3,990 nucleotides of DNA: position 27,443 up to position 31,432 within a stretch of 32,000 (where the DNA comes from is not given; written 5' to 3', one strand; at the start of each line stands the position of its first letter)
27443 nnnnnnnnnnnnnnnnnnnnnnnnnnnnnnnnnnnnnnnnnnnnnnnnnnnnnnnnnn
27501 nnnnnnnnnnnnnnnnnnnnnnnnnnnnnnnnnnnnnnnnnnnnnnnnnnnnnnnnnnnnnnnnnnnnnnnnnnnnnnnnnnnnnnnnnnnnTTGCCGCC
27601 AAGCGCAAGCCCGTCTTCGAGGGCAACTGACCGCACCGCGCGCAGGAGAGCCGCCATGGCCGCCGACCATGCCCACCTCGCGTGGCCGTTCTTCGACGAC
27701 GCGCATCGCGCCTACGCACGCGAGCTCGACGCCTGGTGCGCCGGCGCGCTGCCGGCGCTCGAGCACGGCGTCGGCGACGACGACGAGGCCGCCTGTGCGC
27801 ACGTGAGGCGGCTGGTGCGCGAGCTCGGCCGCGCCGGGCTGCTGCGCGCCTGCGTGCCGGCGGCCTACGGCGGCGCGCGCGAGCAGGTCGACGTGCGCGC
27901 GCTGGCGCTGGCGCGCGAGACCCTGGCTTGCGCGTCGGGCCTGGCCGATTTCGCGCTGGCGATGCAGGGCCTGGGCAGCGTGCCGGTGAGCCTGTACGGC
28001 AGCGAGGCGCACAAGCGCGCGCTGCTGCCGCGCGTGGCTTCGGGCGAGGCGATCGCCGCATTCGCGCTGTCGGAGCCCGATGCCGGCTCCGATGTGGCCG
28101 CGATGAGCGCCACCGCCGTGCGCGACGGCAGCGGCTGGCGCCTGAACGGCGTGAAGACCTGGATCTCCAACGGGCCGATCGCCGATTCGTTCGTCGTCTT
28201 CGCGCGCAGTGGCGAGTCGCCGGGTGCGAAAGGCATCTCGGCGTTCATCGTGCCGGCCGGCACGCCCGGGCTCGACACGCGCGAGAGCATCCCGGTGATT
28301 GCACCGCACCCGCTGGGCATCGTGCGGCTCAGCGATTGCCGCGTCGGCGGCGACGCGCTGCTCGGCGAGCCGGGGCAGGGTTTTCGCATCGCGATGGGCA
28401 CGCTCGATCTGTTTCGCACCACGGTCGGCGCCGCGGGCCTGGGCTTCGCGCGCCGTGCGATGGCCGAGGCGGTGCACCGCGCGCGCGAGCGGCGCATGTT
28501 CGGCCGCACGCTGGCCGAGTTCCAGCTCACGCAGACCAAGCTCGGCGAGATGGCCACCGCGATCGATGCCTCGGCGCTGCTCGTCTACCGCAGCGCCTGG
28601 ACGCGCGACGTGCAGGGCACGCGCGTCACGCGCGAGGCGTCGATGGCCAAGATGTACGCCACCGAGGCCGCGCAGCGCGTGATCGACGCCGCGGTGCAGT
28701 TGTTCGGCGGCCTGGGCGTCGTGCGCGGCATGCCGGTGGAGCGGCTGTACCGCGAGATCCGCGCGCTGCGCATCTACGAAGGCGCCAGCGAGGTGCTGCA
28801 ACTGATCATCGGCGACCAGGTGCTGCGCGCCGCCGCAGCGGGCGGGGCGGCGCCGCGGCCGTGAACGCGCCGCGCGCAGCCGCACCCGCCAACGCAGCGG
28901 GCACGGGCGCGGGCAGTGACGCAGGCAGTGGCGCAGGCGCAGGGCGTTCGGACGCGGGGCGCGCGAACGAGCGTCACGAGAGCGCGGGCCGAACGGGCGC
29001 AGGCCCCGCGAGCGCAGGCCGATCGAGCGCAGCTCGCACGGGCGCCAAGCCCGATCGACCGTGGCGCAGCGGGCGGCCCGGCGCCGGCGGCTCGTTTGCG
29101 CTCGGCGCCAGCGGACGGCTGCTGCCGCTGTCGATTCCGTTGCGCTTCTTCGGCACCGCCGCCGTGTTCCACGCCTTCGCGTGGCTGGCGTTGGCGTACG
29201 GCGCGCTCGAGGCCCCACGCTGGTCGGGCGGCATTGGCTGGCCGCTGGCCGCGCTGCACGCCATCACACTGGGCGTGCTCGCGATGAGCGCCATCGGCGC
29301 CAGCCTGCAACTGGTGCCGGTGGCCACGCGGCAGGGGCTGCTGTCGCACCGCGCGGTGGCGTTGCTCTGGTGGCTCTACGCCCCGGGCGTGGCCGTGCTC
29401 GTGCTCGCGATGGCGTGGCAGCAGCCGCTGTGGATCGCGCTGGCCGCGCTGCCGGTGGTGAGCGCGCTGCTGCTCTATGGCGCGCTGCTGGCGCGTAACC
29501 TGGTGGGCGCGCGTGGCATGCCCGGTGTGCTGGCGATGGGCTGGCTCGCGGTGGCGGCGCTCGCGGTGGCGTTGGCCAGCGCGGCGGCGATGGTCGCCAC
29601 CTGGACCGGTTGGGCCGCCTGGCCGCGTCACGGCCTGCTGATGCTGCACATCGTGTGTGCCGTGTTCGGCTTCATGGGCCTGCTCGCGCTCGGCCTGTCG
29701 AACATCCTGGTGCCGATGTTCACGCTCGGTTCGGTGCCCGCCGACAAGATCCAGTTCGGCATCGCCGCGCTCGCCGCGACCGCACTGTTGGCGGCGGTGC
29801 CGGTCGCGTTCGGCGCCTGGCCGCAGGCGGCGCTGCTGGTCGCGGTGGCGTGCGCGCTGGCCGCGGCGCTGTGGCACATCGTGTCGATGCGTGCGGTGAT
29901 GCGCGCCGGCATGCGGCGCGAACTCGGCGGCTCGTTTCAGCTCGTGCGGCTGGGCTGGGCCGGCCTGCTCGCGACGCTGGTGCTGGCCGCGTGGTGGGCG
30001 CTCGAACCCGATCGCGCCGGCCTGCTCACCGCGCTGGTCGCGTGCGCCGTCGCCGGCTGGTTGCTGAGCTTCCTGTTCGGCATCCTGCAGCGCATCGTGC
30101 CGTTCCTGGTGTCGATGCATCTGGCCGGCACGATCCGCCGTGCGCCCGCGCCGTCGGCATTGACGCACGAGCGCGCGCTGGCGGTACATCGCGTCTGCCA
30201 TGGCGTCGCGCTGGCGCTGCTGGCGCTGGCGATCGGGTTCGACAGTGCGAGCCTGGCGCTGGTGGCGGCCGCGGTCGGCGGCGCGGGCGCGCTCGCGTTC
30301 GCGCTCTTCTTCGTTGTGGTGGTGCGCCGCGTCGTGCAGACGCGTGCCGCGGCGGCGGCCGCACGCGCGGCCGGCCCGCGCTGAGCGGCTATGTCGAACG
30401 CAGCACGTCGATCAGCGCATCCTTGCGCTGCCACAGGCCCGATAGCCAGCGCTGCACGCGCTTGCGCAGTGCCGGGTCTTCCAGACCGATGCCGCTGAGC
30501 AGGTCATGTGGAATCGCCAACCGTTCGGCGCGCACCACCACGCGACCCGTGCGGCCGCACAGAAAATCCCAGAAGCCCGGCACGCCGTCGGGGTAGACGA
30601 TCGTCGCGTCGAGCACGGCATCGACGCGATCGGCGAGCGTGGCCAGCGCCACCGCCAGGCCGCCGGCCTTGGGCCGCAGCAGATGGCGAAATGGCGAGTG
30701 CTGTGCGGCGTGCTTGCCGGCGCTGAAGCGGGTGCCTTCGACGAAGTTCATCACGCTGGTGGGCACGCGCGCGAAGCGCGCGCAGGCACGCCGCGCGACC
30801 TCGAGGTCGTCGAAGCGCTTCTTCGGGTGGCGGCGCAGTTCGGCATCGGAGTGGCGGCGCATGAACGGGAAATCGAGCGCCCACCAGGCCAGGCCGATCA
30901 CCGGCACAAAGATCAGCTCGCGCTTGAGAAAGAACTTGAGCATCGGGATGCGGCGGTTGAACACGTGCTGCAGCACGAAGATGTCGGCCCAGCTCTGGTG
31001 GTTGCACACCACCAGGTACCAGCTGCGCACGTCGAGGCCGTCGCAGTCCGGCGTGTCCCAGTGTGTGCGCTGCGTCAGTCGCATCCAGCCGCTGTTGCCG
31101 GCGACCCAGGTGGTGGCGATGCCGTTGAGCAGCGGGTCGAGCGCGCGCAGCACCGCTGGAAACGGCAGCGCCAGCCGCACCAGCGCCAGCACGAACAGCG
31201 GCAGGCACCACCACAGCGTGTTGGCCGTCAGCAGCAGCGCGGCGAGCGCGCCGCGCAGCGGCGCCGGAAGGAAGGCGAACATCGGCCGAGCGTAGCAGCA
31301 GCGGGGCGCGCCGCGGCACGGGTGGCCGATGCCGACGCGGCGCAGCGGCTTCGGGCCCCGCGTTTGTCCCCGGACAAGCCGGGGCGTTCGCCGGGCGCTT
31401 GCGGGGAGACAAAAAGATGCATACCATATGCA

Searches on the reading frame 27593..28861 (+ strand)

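Call 31: search_protein_families(library=ncbifam, proteins=[window:27593-28861:+], max_evalue=1e-8)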
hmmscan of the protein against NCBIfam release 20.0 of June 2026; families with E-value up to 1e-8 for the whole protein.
window:27593-28861:+ (423 aa): 21 families
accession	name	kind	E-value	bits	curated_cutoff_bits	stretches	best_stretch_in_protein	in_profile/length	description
NF042972.1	AcrlCoAredClosAcrC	equivalog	2.5e-76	256.8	640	1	73-412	40-378/378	acryloyl-CoA reductase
NF043006.1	CyhCrbnylCoADH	equivalog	1.5e-69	234.8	650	1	78-411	44-376/380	cyclohexane-1-carbonyl-CoA dehydrogenase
NF058590.1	AcCoDHFadEBacil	equivalog_domain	5.7e-68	229.9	600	1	65-417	49-417/586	acyl-CoA dehydrogenase FadE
NF045552.1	GlutCoADH_Des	equivalog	1.2e-66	225.5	470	1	65-408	33-377/387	glutaryl-CoA dehydrogenase Acd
NF045652.1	ProlPCPDhRedW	equivalog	1.4e-58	198.5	650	1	66-402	28-365/376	L-prolyl-[peptidyl-carrier protein] dehydrogenase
NF042439.1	SulpropCoADesulf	equivalog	1.5e-55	188.5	600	1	72-412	27-372/379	3-sulfinopropanoyl-CoA desulfinase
NF053553.1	prodigi_MBC_PigA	equivalog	3.6e-55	187.6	500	1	80-407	47-376/381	prodigiosin MBC biosynthesis dehydrogenase PigA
NF008997.0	PRK12341.1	equivalog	3.1e-52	177.9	537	1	70-412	38-378/382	acyl-CoA dehydrogenase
TIGR03207.1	cyc_hxne_CoA_dh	equivalog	5.3e-50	170.2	575.35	1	71-408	34-369/372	cyclohexanecarboxyl-CoA dehydrogenase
NF002885.1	PRK03354.1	equivalog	2e-43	148.9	540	1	70-412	38-375/378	crotonobetainyl-CoA dehydrogenase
NF052270.1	Staph_DH_FadE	equivalog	1.8e-38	132.4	600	1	116-410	101-393/400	acyl-CoA dehydrogenase FadE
TIGR03203.1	pimD_small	equivalog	3.5e-24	85.6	652.7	1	132-383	97-349/378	pimeloyl-CoA dehydrogenase small subunit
NF007000.1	PRK09463.1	subfamily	3.5e-22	78.5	600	1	111-380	113-402/726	acyl-CoA dehydrogenase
NF049984.1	Rv1679_FadE16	equivalog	8.4e-21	74.6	600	1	70-403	25-358/371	Rv1679 family acyl-CoA dehydrogenase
NF037942.1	ac_ACP_DH_MbtN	equivalog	3.4e-19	68.8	700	1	69-405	29-360/376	mycobactin biosynthesis acyl-ACP dehydrogenase MbtN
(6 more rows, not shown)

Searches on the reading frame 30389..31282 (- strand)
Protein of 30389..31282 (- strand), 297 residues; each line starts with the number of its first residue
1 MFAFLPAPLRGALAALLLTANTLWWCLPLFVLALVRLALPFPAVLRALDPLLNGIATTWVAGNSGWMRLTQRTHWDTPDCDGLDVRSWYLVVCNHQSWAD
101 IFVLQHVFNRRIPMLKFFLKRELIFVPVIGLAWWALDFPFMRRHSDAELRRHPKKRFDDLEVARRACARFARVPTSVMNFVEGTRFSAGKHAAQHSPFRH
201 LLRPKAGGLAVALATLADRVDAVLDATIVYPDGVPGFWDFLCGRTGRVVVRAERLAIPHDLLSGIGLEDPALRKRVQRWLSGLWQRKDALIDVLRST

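Call 31: search_protein_families(library=ncbifam, proteins=[window:30389-31282:-], max_evalue=1e-8)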
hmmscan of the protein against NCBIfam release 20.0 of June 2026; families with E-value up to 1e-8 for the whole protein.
window:30389-31282:- (297 aa): 3 families
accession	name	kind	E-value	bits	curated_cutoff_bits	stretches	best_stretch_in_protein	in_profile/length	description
NF010621.0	PRK14014.1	domain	2.2e-119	398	186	1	3-295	3-294/301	acetyltransferase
NF058536.1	LPAAT_acyl_YihG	equivalog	1.7e-117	391.9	260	1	7-293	2-288/290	1-acylglycerol-3-phosphate O-acyltransferase, YihG family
TIGR00530.1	AGP_acyltrn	subfamily_domain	8.5e-11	41.7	102.95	1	86-190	15-105/130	1-acylglycerol-3-phosphate O-acyltransferase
